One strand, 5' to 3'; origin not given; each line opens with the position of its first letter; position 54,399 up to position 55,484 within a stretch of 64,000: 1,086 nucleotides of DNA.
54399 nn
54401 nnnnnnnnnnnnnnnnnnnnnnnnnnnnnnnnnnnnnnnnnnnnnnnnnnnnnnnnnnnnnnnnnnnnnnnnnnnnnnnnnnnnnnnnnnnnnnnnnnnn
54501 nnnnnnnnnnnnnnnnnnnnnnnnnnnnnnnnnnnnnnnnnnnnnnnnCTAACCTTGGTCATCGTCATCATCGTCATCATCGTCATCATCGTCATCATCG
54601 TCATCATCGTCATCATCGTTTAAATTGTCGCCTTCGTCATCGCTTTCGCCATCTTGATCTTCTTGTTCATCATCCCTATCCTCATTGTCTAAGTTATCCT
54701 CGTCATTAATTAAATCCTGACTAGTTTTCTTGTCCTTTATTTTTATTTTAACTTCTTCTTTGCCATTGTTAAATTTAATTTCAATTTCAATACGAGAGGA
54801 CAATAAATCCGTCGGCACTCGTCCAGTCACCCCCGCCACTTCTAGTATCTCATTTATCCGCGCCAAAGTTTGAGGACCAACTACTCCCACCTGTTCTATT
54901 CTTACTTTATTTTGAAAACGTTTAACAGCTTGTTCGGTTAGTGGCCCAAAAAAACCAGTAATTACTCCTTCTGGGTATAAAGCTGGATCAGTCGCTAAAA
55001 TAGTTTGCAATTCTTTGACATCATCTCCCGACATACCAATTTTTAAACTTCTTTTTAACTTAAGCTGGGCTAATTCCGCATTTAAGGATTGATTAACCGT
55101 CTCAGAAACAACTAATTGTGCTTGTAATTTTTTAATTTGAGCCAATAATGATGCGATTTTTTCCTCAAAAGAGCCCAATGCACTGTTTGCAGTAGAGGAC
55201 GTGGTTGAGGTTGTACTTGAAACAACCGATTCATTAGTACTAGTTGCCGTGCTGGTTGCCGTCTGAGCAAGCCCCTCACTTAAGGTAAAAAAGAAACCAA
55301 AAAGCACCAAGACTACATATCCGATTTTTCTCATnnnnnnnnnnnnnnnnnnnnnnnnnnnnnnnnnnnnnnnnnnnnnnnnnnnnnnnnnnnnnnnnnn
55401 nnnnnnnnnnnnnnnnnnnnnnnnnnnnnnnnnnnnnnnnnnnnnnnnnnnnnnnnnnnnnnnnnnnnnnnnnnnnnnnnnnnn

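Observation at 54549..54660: Poly-Asp tail (~25 D) encoded by a (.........)n microsatellite on a secreted peptidoglycan-binding protein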

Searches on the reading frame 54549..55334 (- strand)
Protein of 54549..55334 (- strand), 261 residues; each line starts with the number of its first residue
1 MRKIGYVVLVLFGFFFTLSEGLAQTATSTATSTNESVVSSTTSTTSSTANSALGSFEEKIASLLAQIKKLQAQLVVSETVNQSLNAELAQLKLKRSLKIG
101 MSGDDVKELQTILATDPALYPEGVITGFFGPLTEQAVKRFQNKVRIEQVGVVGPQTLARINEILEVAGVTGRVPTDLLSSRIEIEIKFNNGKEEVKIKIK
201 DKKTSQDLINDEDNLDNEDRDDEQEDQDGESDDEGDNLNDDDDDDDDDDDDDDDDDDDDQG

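Call 6: search_protein_families(library=pfam, proteins=[window:54549-55334:-], max_evalue=0.1)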
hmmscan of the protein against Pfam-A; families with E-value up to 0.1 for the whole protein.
window:54549-55334:- (261 aa): 4 families
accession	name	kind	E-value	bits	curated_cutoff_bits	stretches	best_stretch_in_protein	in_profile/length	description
PF01471.23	PG_binding_1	-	8.3e-12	45.5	23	1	102-160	1-57/57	Putative peptidoglycan binding domain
PF06156.18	YabA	-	0.02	15.9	30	1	52-95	9-52/103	Initiation control protein YabA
PF06005.17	ZapB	-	0.037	14.9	31.5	1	53-92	6-45/71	Cell division protein ZapB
PF21068.3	ATPgraspMvdD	-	0.075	13.6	27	0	158-207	15-65/121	MvdD pre-ATP grasp domain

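Call 7: find_homologous_proteins(query=window:54552-55334:-)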
Query window:54552-55334:- (261 aa): 151 proteins with E <= 0.001 among 2095 candidates; the best 120 are listed.
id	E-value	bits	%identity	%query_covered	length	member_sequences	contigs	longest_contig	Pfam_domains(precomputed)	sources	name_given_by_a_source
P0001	2.5e-55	206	57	60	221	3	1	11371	PF01471.24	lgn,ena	-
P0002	2.2e-54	203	56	63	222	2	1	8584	PF01471.24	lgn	-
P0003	2.4e-54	203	52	67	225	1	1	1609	PF01471.24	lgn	-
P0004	2.8e-53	199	45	94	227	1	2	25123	PF01471.24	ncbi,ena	-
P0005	3.1e-49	186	56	59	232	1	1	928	PF01471.24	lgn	-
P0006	3.1e-48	183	44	79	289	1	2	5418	PF01471.24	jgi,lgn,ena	-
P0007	1.0e-47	181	44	82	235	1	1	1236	PF01471.24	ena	-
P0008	8.5e-46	175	48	75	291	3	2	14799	PF01471.24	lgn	-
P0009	1.3e-44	171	66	44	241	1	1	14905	PF01471.24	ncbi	-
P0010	3.5e-44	169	52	60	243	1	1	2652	PF01471.24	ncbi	-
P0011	5.4e-44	169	48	84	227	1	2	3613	PF01471.24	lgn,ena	-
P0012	9.5e-44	168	55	66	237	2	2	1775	PF01471.24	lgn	-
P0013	1.1e-43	168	47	86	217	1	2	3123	PF01471.24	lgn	-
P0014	1.4e-43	167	46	82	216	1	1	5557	PF01471.24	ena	-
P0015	3.1e-43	166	47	84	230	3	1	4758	PF01471.24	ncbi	-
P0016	1.3e-42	164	52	62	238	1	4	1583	PF01471.24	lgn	-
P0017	1.5e-42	164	53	61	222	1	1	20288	PF01471.24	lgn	-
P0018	8.0e-42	162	70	43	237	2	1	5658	PF01471.24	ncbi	-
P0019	8.0e-42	162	70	43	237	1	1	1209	PF01471.24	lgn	-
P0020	3.1e-41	160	46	62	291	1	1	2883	PF01471.24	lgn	-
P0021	1.3e-40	158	46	74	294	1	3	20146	PF01471.24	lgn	-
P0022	1.0e-39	155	50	61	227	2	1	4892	PF01471.24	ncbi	-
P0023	1.7e-37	147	63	43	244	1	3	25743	PF01471.24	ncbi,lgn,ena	ncbi:MAG: peptidoglycan-binding domain-containing protein [Patescibacteria group bacterium]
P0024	2.1e-37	147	72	42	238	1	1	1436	PF01471.24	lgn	-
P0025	3.4e-36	143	48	76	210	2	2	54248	PF01471.24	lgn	-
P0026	2.7e-34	137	53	61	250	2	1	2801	PF01471.24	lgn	-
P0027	4.1e-34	136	52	60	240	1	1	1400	PF01471.24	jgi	jgi:hypothetical protein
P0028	7.4e-33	132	49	76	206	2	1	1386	PF01471.24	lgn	-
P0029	7.8e-31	126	59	38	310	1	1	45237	PF01471.24,PF16656.12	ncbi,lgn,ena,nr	ncbi:MAG: Peptidoglycan binding protein [Parcubacteria group bacterium Gr01-1014_30]|nr:MAG: Peptido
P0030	3.4e-30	124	53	54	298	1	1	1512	PF01471.24,PF16656.12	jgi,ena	-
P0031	3.5e-30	124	47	68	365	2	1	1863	PF01471.24,PF16656.12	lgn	-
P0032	1.4e-29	122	59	46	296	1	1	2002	PF01471.24,PF16656.12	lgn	-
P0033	1.7e-29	121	47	66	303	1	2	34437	PF01471.24,PF16656.12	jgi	-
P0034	2.2e-29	121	55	46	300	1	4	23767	PF01471.24,PF16656.12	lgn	-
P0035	4.8e-29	120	47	68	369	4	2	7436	PF01471.24,PF16656.12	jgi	-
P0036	5.3e-29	120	71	32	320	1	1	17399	PF01471.24,PF00041.28,PF16656.12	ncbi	-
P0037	6.1e-29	119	58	44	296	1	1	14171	PF01471.24,PF16656.12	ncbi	-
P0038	7.2e-29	119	49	52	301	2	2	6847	PF01471.24,PF16656.12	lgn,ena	-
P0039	7.2e-29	119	44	68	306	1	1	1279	PF01471.24,PF16656.12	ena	-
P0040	7.3e-29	119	49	52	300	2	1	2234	PF01471.24,PF16656.12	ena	-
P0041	2.3e-28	118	46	68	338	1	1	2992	PF13948.12,PF01471.24,PF16656.12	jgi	-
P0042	4.6e-28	117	63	35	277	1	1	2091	PF01471.24,PF16656.12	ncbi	-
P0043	1.1e-27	115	47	59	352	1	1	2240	PF01471.24,PF16656.12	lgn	-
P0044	1.2e-27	115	48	56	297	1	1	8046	PF01471.24,PF16656.12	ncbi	-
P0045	1.6e-27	115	67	34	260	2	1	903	PF01471.24,PF16656.12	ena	-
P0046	2.0e-27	115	45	68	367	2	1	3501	PF01471.24,PF16656.12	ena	-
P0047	2.9e-27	114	50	55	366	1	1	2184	PF01471.24,PF16656.12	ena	-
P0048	4.4e-27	113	49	54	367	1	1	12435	PF01471.24,PF16656.12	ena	-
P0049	5.2e-27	113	47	55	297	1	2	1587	PF01471.24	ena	-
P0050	1.1e-26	112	56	47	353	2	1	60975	PF01471.24,PF16656.12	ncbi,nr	ncbi:peptidoglycan-binding protein [Patescibacteria group bacterium]|nr:peptidoglycan-binding protei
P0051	1.4e-26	112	43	66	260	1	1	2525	PF01471.24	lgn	-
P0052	1.7e-26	112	55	46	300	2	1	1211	PF01471.24,PF16656.12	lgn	-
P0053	1.8e-26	111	50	52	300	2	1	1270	PF01471.24,PF16656.12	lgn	-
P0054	2.1e-26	111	63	35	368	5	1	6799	PF01471.24,PF16656.12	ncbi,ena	-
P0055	6.9e-26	109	49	49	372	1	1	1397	PF01471.24,PF16656.12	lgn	-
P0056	8.4e-26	109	52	46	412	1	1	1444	PF01471.24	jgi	jgi:hypothetical protein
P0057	9.0e-26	109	57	40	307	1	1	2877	PF01471.24,PF16656.12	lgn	-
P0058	1.5e-25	108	50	51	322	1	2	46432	PF01471.24,PF16656.12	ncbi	-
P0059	3.1e-25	107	59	40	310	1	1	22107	PF01471.24,PF16656.12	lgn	-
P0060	1.5e-24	105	54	47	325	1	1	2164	PF01471.24,PF16656.12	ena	-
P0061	7.0e-24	103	50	49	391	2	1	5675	PF01471.24,PF00041.28,PF16656.12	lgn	-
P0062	7.4e-24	103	42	50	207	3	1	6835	PF01471.24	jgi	jgi:peptidoglycan hydrolase-like protein with peptidoglycan-binding domain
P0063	1.1e-23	102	50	46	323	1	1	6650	PF01471.24,PF16656.12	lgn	-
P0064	1.6e-23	102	50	44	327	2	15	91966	PF01471.24,PF16656.12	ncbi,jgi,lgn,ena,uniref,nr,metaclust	ncbi:MAG: hypothetical protein A2653_01490 [Candidatus Zambryskibacteria bacterium RIFCSPHIGHO2_01_F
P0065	1.9e-23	101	62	28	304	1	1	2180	PF01471.24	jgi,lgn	jgi:peptidoglycan hydrolase-like protein with peptidoglycan-binding domain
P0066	2.1e-23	101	63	31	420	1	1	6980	PF01471.24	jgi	jgi:hypothetical protein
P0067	2.4e-23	101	45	48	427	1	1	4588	PF01471.24,PF16656.12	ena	-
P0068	4.1e-23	100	57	36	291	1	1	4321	PF01471.24,PF16656.12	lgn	-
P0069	6.6e-23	100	48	47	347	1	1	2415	PF01471.24,PF16656.12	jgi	jgi:peptidoglycan hydrolase-like protein with peptidoglycan-binding domain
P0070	7.0e-23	100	46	50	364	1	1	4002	PF01471.24,PF16656.12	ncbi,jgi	jgi:peptidoglycan hydrolase-like protein with peptidoglycan-binding domain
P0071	1.2e-22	99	63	24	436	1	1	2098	PF01471.24,PF00041.28,PF16656.12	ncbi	-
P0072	2.6e-22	98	52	43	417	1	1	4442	PF01471.24,PF16656.12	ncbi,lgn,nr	ncbi:MAG: peptidoglycan-binding protein [bacterium]|nr:peptidoglycan-binding protein [bacterium]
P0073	2.4e-21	95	52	43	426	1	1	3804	PF01471.24,PF00041.28,PF16656.12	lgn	-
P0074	4.2e-21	94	48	43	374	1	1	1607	PF01471.24,PF16656.12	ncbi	-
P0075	1.1e-20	92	50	41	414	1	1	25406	PF16655.13,PF01471.24,PF00041.28,PF16656.12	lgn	-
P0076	1.2e-20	92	54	39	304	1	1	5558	PF01471.24,PF16656.12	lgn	-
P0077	1.4e-20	92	49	47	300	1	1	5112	PF01471.24,PF16656.12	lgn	-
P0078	1.5e-20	92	48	49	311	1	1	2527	PF01471.24,PF16656.12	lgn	-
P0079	1.6e-20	92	46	44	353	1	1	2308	PF01471.24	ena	-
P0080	2.3e-20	91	46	48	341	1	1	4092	PF01471.24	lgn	-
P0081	5.6e-20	90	69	23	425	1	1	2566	PF01471.24,PF00041.28,PF16656.12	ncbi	-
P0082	1.1e-19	89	60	29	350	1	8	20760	PF01471.24,PF16656.12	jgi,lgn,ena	-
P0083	2.0e-19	88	56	31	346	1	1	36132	PF01471.24,PF16656.12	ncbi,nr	ncbi:peptidoglycan-binding protein [Candidatus Kaiserbacteria bacterium]|nr:peptidoglycan-binding pr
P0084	3.8e-19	87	36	75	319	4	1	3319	PF01471.24,PF16656.12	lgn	-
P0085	6.9e-19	87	42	63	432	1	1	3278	PF01471.24,PF16656.12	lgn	-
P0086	6.9e-19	87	55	28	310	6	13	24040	PF01471.24,PF16656.12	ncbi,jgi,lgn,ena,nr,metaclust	ncbi:MAG: hypothetical protein UV98_C0032G0003 [Parcubacteria group bacterium GW2011_GWB1_43_6]|nr:M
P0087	7.1e-19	87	46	45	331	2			PF01471.24,PF16656.12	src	-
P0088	1.9e-18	85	46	46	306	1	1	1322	PF01471.24,PF16656.12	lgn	-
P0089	2.2e-18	85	49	40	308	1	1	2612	PF01471.24,PF16656.12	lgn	-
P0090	4.2e-18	84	53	34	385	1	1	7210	PF01471.24,PF00041.28,PF16656.12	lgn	-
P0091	4.6e-18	84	61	28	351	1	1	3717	PF01471.24,PF16656.12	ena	-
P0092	5.1e-18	84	43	59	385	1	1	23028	PF01471.24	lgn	-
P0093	5.9e-18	84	49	33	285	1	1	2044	PF01471.24,PF16656.12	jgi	jgi:peptidoglycan hydrolase-like protein with peptidoglycan-binding domain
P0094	7.3e-18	83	55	28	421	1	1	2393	PF23376.2,PF01471.24,PF00041.28,PF16656.12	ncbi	-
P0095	7.5e-18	83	49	40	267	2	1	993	PF01471.24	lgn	-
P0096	8.1e-18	83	58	30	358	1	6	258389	PF01471.24,PF16656.12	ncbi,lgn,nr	ncbi:peptidoglycan-binding protein [Candidatus Kaiserbacteria bacterium]|nr:peptidoglycan-binding pr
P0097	9.9e-18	83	34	70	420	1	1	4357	PF01471.24,PF00041.28,PF16656.12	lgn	-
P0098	2.7e-17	81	45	48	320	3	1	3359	PF01471.24,PF16656.12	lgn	-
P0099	3.2e-17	81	58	27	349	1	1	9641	PF01471.24,PF16656.12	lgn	-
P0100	3.2e-17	81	43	48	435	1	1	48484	PF01471.24,PF00041.28,PF16656.12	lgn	-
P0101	5.3e-17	80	46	48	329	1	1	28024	PF01471.24,PF16656.12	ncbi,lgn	-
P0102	6.7e-17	80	51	37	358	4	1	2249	PF01471.24,PF16656.12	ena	-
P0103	7.3e-17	80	68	24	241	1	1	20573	PF01471.24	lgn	-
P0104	9.0e-17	80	44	47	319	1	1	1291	PF01471.24,PF16656.12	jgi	-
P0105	1.2e-16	79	61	27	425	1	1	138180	PF01471.24,PF00041.28,PF16656.12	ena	-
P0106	2.6e-16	78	54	32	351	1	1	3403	PF01471.24,PF16656.12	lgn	-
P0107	4.4e-16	77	39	65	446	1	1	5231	PF01471.24,PF16656.12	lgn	-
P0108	4.6e-16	77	57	28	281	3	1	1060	PF01471.24,PF16656.12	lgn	-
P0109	7.3e-16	77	57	28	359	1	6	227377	PF01471.24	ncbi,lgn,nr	ncbi:peptidoglycan-binding protein [Candidatus Kaiserbacteria bacterium]|nr:peptidoglycan-binding pr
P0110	8.4e-16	76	50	26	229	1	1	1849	PF09374.16,PF08823.17,PF01471.24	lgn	-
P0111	1.0e-15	76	33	89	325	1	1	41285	PF01471.24,PF16656.12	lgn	-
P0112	1.4e-15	76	52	36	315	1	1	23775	PF01471.24,PF16656.12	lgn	-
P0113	8.6e-15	73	34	62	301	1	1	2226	PF01471.24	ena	-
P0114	3.6e-14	71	41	42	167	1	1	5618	PF01471.24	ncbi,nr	ncbi:MAG: peptidoglycan-binding protein, partial [Patescibacteria group bacterium]|nr:peptidoglycan-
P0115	6.2e-14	70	31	71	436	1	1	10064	PF01471.24,PF16656.12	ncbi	-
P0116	7.1e-14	70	56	27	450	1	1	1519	PF01471.24,PF00041.28,PF16656.12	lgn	-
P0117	1.5e-13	69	42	44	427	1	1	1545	PF01471.24,PF16656.12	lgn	-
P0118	2.0e-13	69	33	43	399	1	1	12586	PF08823.17,PF01471.24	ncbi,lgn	ncbi:MAG: peptidoglycan-binding domain-containing protein [Hassallia sp.]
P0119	4.3e-13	68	42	44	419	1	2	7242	PF01471.24,PF16656.12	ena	-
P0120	7.9e-13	67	42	25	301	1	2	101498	PF09374.16,PF08823.17,PF06725.18,PF01471.24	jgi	jgi:3D (Asp-Asp-Asp) domain-containing protein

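Call 11: find_encoding_contigs(protein=window:54552-55334:-, flank=5000)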
Protein window:54552-55334:- (261 aa): 2 contigs read that carry it; 1 place shown.
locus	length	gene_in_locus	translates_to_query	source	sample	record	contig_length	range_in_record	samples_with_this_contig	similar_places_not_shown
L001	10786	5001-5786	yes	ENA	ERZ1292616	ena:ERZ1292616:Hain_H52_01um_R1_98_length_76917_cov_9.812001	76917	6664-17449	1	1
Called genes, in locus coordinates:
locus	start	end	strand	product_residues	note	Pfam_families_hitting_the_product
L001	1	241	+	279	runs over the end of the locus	-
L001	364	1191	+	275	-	PF00565:SNase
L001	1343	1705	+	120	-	-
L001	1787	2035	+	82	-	PF07866:DUF1653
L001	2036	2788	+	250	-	PF03372:Exo_endo_phos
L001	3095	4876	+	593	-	PF00009:GTP_EFTU, PF01926:MMR_HSR1, PF22042:EF-G_D2, PF03144:GTP_EFTU_D2, PF00679:EFG_C, PF21018:BipA_C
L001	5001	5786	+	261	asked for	-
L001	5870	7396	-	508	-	PF00308:Bac_DnaA, PF08299:Bac_DnaA_C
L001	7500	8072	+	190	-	PF01928:CYTH (weak)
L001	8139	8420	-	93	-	-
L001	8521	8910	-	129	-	PF07681:DoxX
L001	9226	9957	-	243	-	PF01479:S4, PF00849:PseudoU_synth_2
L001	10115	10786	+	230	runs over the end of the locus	PF04087:DUF389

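Call 12: find_related_loci(query=A1, collection=genome_contigs, flank=4000)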
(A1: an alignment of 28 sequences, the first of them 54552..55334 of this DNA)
Query A1 (261 aa) in genome_contigs; peptide patterns used: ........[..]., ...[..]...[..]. (x = any residue, [..] = any of these).
265 stretches matched a pattern; 164 encode a relative of the query (tblastn E <= 1e-3); the best 80 are kept; 80 distinct loci.
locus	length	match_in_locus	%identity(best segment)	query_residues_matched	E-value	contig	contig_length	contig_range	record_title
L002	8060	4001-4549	49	6-206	1e-57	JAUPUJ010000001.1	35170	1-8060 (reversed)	MAG: Patescibacteria group bacterium isolate erpe_2018_sw_18hr_WHONDRS-SW48-000091_A_bin.51 scaffold_230, whole genome s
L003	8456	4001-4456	57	44-200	4e-53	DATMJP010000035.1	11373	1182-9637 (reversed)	MAG TPA_asm: Candidatus Paceibacterota bacterium isolate SMAG_U13573 k141_326358, whole genome shotgun sequence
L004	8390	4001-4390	56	83-210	1e-43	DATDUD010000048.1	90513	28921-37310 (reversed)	MAG TPA_asm: Candidatus Paceibacterota bacterium isolate SMAG_U8048 k141_2372568, whole genome shotgun sequence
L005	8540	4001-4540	47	6-200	1e-50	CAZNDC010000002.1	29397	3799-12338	MAG TPA_asm: uncultured Candidatus Saccharibacteria bacterium isolate SRP178908_co2_72 genome assembly, contig: NODE_493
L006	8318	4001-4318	63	90-200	1e-39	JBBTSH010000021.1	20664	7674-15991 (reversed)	MAG: Patescibacteria group bacterium isolate H43-bin068_1 H43_bin068_1_000000000021, whole genome shotgun sequence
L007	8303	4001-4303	59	91-189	2e-35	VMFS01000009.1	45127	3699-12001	MAG: Parcubacteria group bacterium Gr01-1014_30 G01um101430_scaffold_614, whole genome shotgun sequence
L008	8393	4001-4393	50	55-180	3e-33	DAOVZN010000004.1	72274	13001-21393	MAG TPA_asm: bacterium isolate CSMAG_1810 CSMAG_1810_k141_2180081_length_72274_cov_12.1387, whole genome shotgun sequenc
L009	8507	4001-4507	44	1-181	6e-33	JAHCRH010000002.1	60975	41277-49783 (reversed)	MAG: Patescibacteria group bacterium isolate CR_Bin_053 NODE_2_length_60975_cov_10.818221, whole genome shotgun sequence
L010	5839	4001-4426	46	44-180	1e-31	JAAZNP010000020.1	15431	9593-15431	MAG: Parcubacteria group bacterium isolate AS27yjCOA_186 59535_AS27, whole genome shotgun sequence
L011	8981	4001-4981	47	38-179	3e-31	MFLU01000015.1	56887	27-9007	MAG: Candidatus Kaiserbacteria bacterium RIFCSPLOWO2_01_FULL_50_24 rifcsplowo2_01_scaffold_503, whole genome shotgun seq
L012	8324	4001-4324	52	58-164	3e-30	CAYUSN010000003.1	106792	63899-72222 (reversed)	MAG TPA_asm: uncultured Candidatus Saccharibacteria bacterium isolate SRP323723_co1_13 genome assembly, contig: NODE_160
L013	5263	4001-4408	45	48-178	1e-29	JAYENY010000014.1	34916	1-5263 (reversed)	MAG: Patescibacteria group bacterium isolate MAG043 MAG043_14, whole genome shotgun sequence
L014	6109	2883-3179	53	56-164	6e-29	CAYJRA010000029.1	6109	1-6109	MAG TPA_asm: uncultured archaeon isolate ERP125453_co1_246 genome assembly, contig: NODE_16927_length_6109_cov_9.669970,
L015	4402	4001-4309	50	51-165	2e-28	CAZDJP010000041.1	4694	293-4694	MAG TPA_asm: uncultured Candidatus Saccharibacteria bacterium isolate SRP271791_co2_69 genome assembly, contig: NODE_574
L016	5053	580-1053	39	1-176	4e-28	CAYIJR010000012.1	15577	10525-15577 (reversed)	MAG TPA_asm: uncultured Candidatus Saccharibacteria bacterium isolate ERP119705_co24_179 genome assembly, contig: NODE_4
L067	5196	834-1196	40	56-158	9e-18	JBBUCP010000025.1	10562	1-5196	MAG: Patescibacteria group bacterium isolate H52-bin124_1 H52_bin124_1_000000000025, whole genome shotgun sequence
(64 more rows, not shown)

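Call 15: search_protein_families(library=pfam, proteins=[L002:3995-4996:+, L004:3944-4759:+, L005:3995-4870:+], max_evalue=10)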
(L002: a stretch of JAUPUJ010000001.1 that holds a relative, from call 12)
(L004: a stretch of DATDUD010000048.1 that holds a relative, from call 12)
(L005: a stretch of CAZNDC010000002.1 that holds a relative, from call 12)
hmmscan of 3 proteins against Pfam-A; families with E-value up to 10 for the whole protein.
L002:3995-4996:+ (334 aa): 19 families
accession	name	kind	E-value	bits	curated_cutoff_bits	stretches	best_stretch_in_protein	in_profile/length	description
PF01471.23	PG_binding_1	-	7.5e-12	45.7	23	1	81-139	1-57/57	Putative peptidoglycan binding domain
PF06156.18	YabA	-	0.0023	18.9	30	1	34-73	12-51/103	Initiation control protein YabA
PF07558.16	Shugoshin_N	-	0.0049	17.1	30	1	38-71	8-41/45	Shugoshin N-terminal coiled-coil region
PF06005.17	ZapB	-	0.0063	17.4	31.5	1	35-71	9-45/71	Cell division protein ZapB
PF13094.11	CENP-Q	-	0.009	16.6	28.5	1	27-71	26-70/162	CENP-Q, a CENPA-CAD centromere complex subunit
PF04977.20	DivIC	-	0.02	15.1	28.9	1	38-70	18-50/80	Septum formation initiator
PF01166.23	TSC22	-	0.023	15.3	30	1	45-72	15-42/57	TSC-22/dip/bun family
PF14282.11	FlxA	-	0.027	15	26.3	1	24-69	4-49/101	FlxA-like protein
PF01763.21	Herpes_UL6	-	0.029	13.4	27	1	30-76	362-410/562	Herpesvirus UL6 like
PF14362.11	DUF4407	-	0.037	13.8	31.3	1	25-69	120-166/297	Domain of unknown function (DUF4407)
PF09374.15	PG_binding_3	-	0.055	14.1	24.6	1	85-118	3-34/76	Predicted Peptidoglycan domain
PF12097.14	DUF3573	-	0.055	12.8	26.6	1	7-65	7-72/383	Protein of unknown function (DUF3573)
PF13600.11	DUF4140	-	0.076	13.9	27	1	14-68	49-96/98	N-terminal domain of unknown function (DUF4140)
PF25570.1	TPR_DENND3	-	0.085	13.3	27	1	46-123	28-105/115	DENND3-like, TPR repeats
PF00170.26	bZIP_1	-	0.098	13.2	27.6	1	44-71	26-53/64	bZIP transcription factor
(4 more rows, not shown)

L004:3944-4759:+ (272 aa): 4 families
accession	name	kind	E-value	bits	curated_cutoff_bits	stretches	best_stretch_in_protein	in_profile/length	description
PF01471.23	PG_binding_1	-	1.3e-09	38.5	23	1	41-99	1-57/57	Putative peptidoglycan binding domain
PF09073.15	BUD22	-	0.033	13.9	37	1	107-267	120-254/435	BUD22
PF03247.19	Prothymosin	-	3.9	8.3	23.9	1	126-204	15-90/109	Prothymosin/parathymosin family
PF04546.19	Sigma70_ner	-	8.1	6.8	29.7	1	149-199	31-79/210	Sigma-70, non-essential region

L005:3995-4870:+ (292 aa): 7 families
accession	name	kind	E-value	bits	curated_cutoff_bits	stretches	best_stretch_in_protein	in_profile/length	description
PF01471.23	PG_binding_1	-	8.4e-14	51.9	23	1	84-142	1-57/57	Putative peptidoglycan binding domain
PF09374.15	PG_binding_3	-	0.0057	17.2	24.6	1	88-121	3-34/76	Predicted Peptidoglycan domain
PF14362.11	DUF4407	-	0.013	15.3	31.3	1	25-93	119-191/297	Domain of unknown function (DUF4407)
PF20268.4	SBDS_C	-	0.022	15.1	27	1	163-216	2-47/71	SBDS protein, C-terminal domain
PF06156.18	YabA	-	0.023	15.7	30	1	37-105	12-80/103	Initiation control protein YabA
PF09184.16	PPP4R2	-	0.049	13.6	27.4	1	163-291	178-281/282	PPP4R2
PF05504.16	Spore_GerAC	-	0.077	13.6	23.6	2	162-212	53-103/167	Spore germination B3/ GerAC like, C-terminal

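Call 29: list_cluster_members(proteins=[window:54552-55334:-])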
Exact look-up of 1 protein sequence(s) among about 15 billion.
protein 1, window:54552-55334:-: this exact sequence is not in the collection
